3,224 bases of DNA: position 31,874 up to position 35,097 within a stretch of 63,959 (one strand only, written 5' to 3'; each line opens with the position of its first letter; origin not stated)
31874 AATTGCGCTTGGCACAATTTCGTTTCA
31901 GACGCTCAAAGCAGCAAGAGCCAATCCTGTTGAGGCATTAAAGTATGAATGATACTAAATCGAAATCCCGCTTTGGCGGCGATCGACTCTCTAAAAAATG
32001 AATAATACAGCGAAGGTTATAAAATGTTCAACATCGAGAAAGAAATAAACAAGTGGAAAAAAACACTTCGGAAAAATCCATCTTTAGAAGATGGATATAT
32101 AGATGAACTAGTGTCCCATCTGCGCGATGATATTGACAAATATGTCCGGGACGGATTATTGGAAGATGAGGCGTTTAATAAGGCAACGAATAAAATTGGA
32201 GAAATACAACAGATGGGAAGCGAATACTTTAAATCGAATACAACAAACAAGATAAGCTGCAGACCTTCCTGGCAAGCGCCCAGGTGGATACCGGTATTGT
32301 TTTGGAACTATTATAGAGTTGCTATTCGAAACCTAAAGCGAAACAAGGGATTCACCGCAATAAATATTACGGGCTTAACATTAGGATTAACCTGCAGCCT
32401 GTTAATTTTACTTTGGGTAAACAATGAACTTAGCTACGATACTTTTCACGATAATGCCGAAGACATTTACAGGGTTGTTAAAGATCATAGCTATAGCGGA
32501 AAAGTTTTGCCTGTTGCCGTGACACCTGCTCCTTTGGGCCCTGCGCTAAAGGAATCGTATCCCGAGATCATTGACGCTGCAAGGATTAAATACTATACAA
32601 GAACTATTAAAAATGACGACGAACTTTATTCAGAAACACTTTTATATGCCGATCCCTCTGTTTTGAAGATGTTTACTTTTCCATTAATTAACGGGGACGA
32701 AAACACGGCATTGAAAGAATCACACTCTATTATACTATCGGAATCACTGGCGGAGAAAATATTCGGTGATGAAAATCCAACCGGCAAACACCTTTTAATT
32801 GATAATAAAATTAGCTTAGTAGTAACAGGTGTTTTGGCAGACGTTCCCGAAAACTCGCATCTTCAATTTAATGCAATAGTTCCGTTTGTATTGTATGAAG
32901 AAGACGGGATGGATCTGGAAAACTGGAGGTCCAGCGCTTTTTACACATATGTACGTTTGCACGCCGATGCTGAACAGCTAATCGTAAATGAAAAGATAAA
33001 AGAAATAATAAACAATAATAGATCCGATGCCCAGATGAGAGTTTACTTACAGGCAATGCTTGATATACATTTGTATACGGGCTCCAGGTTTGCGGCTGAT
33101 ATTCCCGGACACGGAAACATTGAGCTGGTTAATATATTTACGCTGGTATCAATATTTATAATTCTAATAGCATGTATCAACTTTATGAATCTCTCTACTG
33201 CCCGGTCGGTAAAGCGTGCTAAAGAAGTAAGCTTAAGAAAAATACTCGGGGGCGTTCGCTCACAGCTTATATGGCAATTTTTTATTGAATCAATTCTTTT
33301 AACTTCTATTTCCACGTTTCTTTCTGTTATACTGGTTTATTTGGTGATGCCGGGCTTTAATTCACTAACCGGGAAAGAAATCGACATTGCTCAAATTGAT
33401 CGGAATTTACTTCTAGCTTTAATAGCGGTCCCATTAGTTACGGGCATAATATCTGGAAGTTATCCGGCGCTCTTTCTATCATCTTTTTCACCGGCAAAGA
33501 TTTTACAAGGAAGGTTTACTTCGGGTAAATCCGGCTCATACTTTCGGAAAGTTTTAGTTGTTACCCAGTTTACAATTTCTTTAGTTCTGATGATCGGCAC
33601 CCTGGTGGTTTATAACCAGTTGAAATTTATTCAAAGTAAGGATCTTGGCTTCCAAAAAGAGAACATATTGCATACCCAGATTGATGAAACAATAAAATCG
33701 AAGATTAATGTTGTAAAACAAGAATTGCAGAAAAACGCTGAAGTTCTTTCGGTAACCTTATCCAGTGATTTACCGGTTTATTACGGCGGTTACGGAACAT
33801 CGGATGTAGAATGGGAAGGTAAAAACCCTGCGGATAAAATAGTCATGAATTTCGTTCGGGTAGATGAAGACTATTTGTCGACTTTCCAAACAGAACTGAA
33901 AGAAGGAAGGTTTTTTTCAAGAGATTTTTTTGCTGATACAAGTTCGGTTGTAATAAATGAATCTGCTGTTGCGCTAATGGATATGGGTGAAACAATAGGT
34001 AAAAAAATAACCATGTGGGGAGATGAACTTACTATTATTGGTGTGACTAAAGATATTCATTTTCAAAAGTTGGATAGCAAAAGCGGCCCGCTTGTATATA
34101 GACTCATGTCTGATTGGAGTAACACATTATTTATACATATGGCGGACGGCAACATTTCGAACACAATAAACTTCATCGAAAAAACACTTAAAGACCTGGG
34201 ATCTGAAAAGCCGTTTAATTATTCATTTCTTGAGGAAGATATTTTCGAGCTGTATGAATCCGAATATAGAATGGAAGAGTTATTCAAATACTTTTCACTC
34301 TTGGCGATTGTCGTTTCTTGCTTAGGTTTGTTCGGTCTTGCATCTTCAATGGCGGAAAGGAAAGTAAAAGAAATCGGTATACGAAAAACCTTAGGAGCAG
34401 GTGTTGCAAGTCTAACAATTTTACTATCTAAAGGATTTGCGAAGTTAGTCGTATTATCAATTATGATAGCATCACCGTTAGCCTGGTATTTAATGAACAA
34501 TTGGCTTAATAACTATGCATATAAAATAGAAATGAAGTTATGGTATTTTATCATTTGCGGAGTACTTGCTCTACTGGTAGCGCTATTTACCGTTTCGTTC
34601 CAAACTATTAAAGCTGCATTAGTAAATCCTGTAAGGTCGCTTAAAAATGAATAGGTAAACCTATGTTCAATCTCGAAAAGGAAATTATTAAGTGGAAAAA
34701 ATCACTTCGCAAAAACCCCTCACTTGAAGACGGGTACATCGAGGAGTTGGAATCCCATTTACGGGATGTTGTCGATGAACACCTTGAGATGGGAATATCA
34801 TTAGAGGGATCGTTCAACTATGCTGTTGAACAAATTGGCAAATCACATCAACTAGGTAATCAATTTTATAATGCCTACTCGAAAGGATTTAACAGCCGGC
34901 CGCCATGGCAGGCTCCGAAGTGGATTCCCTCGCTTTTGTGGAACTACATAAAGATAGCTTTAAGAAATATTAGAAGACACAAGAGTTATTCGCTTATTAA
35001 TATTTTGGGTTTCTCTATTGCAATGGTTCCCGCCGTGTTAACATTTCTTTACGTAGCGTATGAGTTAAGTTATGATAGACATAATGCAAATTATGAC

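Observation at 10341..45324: One PadR gene heading a ~35-kb co-directional array of 13 paralogous double-FtsX (MacB-type) permease genes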

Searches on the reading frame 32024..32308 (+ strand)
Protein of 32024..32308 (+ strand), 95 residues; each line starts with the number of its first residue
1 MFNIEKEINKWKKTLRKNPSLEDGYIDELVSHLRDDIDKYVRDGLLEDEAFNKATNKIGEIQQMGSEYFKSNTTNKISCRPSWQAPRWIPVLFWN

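Call 21: search_protein_families(library=pfam, proteins=[window:32024-32308:+], max_evalue=10)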
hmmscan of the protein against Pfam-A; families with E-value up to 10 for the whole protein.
window:32024-32308:+ (95 aa): 1 family
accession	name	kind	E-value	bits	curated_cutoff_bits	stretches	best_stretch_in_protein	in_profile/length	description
PF12787.12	EcsC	-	0.17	11.9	30.4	1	5-81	4-70/240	EcsC protein family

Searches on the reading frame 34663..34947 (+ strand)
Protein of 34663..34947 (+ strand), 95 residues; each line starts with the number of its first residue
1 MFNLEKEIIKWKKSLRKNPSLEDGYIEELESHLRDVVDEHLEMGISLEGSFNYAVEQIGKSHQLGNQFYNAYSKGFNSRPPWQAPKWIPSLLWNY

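Call 21: search_protein_families(library=pfam, proteins=[window:34663-34947:+], max_evalue=10)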
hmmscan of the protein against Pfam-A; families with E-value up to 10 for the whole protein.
window:34663-34947:+ (95 aa): 2 families
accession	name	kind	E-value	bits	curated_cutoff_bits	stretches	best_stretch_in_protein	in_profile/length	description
PF04782.17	DUF632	-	0.069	12.9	25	1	2-37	226-261/317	Protein of unknown function (DUF632)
PF03150.19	CCP_MauG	-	0.25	12.4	25.6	1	21-76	66-117/149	Di-haem cytochrome c peroxidase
